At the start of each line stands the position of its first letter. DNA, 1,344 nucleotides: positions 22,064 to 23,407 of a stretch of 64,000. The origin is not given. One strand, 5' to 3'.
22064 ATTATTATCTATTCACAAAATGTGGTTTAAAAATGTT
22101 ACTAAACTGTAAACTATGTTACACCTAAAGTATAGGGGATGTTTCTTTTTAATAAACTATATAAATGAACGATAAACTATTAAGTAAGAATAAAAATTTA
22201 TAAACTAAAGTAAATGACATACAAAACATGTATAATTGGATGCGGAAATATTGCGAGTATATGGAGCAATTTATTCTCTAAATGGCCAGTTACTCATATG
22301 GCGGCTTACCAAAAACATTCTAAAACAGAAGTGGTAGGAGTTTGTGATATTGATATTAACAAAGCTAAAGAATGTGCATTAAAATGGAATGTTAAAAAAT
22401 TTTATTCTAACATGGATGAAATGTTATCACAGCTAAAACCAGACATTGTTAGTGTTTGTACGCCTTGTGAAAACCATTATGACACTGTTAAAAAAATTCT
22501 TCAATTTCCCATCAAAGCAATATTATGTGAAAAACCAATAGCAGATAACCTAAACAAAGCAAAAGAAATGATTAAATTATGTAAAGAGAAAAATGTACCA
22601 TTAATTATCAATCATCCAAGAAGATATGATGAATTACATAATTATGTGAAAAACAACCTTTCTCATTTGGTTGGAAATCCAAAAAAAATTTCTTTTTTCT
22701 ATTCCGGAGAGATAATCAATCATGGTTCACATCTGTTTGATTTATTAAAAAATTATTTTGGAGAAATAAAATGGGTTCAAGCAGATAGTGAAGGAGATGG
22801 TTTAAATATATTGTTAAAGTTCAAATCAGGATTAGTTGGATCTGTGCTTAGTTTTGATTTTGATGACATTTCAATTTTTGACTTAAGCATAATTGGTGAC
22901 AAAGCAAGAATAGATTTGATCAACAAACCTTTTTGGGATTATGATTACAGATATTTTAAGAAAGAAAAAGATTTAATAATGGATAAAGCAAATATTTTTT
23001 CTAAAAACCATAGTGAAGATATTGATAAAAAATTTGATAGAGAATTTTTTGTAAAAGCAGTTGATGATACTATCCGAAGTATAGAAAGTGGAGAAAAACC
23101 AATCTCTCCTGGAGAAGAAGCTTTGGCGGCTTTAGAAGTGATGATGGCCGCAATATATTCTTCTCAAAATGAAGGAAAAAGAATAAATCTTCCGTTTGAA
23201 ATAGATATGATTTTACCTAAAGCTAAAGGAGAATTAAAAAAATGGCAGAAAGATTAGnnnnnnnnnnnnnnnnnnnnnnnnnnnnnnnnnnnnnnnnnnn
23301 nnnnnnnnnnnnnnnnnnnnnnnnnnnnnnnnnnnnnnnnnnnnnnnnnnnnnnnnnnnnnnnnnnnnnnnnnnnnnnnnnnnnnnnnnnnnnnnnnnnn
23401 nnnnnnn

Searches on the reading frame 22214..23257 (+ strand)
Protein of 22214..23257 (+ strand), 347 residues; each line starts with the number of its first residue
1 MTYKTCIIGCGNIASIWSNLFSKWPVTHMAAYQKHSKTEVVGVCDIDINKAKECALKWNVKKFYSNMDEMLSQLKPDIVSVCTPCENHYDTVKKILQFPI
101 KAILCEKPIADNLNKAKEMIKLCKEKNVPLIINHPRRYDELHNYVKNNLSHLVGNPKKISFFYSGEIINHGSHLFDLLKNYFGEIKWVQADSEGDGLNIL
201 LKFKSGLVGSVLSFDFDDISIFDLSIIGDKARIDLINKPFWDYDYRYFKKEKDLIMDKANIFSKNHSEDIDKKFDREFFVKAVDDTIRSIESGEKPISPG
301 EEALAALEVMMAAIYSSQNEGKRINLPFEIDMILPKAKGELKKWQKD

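Call 25: search_protein_families(library=pfam, proteins=[window:22214-23257:+], max_evalue=0.001)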
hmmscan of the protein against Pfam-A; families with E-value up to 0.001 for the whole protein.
window:22214-23257:+ (347 aa): 4 families
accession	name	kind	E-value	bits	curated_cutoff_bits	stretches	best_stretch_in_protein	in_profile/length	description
PF01408.29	GFO_IDH_MocA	-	8.4e-26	91.5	24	1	27-134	14-120/120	Oxidoreductase family, NAD-binding Rossmann fold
PF02894.22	GFO_IDH_MocA_C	-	6.9e-08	33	22.9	1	165-325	41-217/218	Oxidoreductase family, C-terminal alpha/beta domain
PF03447.22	NAD_binding_3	-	2.7e-05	25.3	24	1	9-129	1-112/116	Homoserine dehydrogenase, NAD binding domain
PF22725.1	GFO_IDH_MocA_C3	-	0.00027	21.4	27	1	164-233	43-123/124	GFO/IDH/MocA C-terminal domain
